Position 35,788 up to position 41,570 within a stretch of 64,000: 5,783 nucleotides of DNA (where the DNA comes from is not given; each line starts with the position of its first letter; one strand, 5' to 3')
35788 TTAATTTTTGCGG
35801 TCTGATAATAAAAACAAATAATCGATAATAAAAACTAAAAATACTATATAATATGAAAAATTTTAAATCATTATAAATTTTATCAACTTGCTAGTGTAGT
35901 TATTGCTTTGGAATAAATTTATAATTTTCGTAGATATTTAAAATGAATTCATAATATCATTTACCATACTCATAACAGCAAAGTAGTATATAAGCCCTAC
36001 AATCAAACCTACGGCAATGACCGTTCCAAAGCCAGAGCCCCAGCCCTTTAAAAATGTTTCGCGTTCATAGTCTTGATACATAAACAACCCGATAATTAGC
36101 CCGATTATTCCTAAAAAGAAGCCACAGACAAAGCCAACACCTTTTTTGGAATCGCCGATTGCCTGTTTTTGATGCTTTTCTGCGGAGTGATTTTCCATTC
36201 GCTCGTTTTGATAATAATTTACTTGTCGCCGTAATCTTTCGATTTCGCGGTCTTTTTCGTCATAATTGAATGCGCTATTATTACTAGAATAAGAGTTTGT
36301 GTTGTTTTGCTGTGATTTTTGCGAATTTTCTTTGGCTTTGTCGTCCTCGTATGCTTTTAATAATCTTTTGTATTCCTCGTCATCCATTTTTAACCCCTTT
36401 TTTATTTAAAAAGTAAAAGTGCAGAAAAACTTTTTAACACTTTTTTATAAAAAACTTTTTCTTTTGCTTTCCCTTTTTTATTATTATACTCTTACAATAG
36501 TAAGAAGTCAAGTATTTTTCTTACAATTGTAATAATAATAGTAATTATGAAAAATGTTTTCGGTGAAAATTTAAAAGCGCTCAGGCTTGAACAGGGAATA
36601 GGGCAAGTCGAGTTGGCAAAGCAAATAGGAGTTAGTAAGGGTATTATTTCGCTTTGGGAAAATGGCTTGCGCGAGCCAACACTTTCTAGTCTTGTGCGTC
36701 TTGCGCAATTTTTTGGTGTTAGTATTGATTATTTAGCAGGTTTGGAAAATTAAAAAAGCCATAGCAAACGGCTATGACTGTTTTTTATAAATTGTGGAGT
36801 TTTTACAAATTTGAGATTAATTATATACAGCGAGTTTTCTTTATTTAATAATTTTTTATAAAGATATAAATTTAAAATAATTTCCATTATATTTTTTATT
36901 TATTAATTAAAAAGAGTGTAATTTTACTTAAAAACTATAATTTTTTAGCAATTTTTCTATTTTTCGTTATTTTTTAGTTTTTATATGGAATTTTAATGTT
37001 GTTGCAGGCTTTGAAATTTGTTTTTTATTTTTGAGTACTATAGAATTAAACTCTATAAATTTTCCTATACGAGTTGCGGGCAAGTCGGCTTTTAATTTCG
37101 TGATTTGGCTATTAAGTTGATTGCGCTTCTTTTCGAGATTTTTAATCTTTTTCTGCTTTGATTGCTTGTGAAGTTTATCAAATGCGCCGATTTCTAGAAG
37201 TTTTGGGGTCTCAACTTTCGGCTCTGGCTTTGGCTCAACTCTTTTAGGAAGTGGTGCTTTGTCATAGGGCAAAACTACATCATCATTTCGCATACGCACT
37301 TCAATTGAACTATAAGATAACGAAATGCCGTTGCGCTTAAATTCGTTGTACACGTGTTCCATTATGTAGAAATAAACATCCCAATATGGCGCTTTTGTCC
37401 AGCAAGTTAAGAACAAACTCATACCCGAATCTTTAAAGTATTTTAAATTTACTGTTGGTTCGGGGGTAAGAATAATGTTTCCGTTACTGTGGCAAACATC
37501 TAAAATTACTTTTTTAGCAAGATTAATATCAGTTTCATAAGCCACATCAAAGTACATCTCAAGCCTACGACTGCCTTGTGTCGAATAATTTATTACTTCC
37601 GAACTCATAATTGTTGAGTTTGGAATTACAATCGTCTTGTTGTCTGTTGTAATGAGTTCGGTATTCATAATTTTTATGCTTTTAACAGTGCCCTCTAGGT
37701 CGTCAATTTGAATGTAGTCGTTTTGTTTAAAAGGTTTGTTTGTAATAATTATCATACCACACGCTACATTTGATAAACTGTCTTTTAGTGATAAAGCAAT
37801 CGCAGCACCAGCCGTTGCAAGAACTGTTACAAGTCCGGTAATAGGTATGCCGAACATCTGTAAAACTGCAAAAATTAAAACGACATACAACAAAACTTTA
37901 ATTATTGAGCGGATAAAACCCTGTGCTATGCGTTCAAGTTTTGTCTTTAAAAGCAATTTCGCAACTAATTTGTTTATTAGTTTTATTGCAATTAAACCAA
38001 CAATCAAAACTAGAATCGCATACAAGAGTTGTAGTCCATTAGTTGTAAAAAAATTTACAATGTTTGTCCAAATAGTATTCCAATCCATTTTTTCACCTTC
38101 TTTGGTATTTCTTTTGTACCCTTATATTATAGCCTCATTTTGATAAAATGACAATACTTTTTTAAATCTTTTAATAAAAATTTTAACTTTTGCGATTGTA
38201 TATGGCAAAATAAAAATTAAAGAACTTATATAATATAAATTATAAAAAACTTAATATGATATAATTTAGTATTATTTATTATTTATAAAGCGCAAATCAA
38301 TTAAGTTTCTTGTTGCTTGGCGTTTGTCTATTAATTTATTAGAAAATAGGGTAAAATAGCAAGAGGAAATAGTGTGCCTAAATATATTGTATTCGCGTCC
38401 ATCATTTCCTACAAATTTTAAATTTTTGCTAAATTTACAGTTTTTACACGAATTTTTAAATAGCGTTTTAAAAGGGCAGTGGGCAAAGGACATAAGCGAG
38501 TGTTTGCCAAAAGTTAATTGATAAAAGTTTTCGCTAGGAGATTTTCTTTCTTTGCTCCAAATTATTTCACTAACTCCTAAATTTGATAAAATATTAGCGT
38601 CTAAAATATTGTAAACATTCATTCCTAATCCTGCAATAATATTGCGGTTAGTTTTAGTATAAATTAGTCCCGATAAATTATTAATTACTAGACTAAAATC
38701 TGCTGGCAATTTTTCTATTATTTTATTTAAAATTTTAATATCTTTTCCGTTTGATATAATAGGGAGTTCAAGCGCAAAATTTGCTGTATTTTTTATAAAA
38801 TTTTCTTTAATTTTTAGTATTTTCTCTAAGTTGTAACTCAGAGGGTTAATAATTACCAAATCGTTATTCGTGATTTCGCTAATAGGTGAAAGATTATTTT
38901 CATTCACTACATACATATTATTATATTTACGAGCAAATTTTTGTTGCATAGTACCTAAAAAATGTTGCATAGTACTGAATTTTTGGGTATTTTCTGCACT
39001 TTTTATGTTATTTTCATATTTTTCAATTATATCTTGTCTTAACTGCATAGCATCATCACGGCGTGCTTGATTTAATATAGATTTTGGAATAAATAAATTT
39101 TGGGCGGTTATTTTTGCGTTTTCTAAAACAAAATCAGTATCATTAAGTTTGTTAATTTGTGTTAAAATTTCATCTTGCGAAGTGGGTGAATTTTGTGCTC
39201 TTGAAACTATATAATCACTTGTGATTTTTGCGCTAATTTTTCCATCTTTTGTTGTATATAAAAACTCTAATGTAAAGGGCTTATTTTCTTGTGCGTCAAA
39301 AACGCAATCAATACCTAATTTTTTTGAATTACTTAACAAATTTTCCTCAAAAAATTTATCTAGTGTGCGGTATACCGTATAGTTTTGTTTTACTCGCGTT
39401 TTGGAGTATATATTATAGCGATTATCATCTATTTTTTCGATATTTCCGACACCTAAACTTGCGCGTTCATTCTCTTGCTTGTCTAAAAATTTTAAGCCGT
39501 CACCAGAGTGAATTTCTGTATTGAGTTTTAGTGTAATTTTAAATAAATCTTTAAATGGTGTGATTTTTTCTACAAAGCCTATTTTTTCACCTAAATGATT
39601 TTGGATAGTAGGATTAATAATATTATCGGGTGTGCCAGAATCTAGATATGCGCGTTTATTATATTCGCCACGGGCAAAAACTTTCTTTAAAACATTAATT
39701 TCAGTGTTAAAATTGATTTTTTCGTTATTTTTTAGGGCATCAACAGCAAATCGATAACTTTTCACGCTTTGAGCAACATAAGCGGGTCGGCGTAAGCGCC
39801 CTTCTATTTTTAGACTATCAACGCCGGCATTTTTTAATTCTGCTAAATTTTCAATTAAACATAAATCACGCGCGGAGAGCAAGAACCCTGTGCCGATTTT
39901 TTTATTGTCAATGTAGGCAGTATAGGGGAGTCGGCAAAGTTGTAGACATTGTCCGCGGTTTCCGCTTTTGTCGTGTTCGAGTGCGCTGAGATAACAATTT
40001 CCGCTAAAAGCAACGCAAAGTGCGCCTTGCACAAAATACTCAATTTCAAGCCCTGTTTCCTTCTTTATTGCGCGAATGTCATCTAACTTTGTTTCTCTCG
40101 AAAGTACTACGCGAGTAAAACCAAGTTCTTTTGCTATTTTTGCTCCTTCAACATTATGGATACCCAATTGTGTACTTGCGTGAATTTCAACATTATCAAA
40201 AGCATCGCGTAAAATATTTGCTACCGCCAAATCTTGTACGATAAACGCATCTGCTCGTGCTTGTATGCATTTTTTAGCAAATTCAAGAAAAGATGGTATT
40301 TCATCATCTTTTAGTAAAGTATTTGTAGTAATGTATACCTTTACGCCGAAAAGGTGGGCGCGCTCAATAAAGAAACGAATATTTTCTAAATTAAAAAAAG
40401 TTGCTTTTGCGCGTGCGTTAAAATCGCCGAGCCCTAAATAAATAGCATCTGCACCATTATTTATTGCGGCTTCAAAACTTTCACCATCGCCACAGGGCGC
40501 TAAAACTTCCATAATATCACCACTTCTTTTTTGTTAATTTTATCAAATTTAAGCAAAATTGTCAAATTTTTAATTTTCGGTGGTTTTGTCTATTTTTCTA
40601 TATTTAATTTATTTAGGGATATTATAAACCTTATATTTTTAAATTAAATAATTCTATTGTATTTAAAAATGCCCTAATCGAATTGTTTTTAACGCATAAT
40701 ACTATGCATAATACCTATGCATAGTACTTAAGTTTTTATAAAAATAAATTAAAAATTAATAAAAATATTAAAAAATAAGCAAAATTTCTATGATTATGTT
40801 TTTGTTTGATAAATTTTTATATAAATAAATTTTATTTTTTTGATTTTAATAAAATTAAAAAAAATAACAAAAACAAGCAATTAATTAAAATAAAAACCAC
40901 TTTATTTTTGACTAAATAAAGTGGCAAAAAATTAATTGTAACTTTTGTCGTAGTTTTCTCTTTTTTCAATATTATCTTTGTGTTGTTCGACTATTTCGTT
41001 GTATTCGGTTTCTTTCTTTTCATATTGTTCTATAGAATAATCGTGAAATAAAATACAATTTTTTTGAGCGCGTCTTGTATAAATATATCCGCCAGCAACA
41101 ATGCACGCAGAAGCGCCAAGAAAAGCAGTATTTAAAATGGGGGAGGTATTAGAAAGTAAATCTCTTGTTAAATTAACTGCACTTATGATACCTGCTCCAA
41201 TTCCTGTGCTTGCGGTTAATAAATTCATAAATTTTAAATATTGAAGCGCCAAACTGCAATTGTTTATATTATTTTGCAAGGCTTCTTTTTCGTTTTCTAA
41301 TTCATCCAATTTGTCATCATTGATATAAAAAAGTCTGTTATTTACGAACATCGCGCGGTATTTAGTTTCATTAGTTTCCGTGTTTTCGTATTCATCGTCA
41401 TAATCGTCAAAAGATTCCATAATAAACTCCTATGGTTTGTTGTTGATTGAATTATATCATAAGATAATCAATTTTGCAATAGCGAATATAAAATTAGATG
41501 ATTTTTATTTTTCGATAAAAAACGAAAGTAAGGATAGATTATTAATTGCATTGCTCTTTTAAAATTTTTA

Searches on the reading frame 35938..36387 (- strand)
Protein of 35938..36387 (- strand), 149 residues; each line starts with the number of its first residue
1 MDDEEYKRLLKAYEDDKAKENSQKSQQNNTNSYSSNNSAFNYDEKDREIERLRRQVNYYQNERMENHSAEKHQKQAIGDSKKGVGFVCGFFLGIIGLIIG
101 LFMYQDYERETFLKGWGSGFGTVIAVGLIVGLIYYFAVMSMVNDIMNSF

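Call 47: search_protein_families(library=pfam, proteins=[window:35938-36387:-])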
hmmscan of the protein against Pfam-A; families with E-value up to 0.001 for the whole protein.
window:35938-36387:- (149 aa): 1 family
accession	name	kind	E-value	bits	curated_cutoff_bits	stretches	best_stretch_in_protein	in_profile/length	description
PF12420.13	DUF3671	-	3.5e-05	23.8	34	1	14-136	92-209/223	Fam-L, Fam-M like protein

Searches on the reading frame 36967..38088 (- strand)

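Call 47: search_protein_families(library=pfam, proteins=[window:36967-38088:-])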
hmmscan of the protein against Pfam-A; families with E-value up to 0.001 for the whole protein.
window:36967-38088:- (373 aa): 4 families
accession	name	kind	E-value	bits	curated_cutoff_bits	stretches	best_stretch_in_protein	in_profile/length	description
PF00924.24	MS_channel_2nd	-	8e-20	71.2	20.2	1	103-169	1-67/68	Mechanosensitive ion channel, beta-domain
PF21082.3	MS_channel_3rd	-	1.3e-14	54.8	21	1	177-256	2-87/88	Mechanosensitive ion channel MscS, C-terminal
PF21088.3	MS_channel_1st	-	1.8e-07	31.4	23.1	1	62-99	2-39/42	Mechanosensitive ion channel, transmembrane helices 2/3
PF05552.17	MS_channel_1st_1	-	2.4e-06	27.8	22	1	8-53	4-49/50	Mechanosensitive ion channel, conserved TM helix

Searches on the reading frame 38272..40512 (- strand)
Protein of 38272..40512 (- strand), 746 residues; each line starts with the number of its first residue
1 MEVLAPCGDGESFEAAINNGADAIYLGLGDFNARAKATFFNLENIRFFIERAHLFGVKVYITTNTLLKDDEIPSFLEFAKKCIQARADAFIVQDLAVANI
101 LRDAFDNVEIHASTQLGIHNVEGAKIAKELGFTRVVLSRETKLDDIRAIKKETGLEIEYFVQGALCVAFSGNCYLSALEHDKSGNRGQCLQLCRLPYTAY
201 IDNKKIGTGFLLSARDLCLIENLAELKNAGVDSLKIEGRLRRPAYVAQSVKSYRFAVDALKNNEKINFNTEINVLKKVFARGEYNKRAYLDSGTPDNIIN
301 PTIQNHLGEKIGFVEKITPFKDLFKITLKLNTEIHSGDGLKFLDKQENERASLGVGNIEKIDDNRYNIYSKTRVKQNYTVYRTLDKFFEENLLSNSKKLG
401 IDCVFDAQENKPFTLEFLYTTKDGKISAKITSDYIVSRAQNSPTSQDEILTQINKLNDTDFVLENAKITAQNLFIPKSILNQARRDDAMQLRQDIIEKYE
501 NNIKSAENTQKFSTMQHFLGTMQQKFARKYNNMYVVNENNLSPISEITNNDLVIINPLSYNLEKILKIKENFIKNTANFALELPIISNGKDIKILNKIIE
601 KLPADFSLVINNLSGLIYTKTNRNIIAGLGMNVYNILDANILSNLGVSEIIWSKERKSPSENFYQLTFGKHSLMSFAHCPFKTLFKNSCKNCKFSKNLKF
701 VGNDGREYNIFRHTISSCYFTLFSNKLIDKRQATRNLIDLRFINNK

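Call 47: search_protein_families(library=pfam, proteins=[window:38272-40512:-])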
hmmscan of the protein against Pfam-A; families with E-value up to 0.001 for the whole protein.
window:38272-40512:- (746 aa): 2 families
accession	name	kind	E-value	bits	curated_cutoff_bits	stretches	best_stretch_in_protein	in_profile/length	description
PF01136.24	Peptidase_U32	-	4.3e-71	239.3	22.4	1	75-282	4-221/233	Peptidase family U32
PF12392.13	DUF3656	-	5.4e-17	62.9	22.1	1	380-495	1-108/109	Collagenase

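Call 83: find_encoding_contigs(protein=window:38272-40512:-, flank=8000, max_places=10)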
Protein window:38272-40512:- (746 aa): 1 contig read that carries it; 1 place shown.
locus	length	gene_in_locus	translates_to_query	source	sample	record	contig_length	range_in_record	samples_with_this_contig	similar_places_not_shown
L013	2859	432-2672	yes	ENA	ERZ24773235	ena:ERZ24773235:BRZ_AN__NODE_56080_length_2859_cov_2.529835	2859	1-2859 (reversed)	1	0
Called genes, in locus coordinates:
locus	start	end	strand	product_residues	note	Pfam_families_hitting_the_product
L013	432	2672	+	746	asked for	PF01136:Peptidase_U32, PF12392:DUF3656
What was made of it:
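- Tried and rejected: The U32 peptidase look-up returned only a 2.9-kb contig that stops short (call 83).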

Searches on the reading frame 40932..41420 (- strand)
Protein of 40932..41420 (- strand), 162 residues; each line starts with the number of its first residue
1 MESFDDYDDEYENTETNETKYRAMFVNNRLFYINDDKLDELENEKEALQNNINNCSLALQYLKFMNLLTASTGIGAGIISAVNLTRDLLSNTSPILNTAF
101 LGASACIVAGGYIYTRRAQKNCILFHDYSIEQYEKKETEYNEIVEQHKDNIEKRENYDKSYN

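Call 8: search_protein_families(library=pfam, proteins=[window:40932-41420:-], max_evalue=0.01)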
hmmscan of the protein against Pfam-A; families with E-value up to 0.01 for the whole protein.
window:40932-41420:- (162 aa): 0 families

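Call 70: search_protein_families(library=ncbifam, proteins=[window:40932-41420:-], max_evalue=0.01)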
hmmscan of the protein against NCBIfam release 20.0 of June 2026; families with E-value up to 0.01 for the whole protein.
window:40932-41420:- (162 aa): 0 families

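Call 71: search_protein_families(library=phrogs, proteins=[window:40932-41420:-], max_evalue=0.01)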
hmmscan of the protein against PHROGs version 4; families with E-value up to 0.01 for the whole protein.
window:40932-41420:- (162 aa): 0 families

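Call 82: find_encoding_contigs(protein=window:40932-41420:-, flank=8000, max_places=10)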
Protein window:40932-41420:- (162 aa): no gene with exactly this product is on record in the collection.
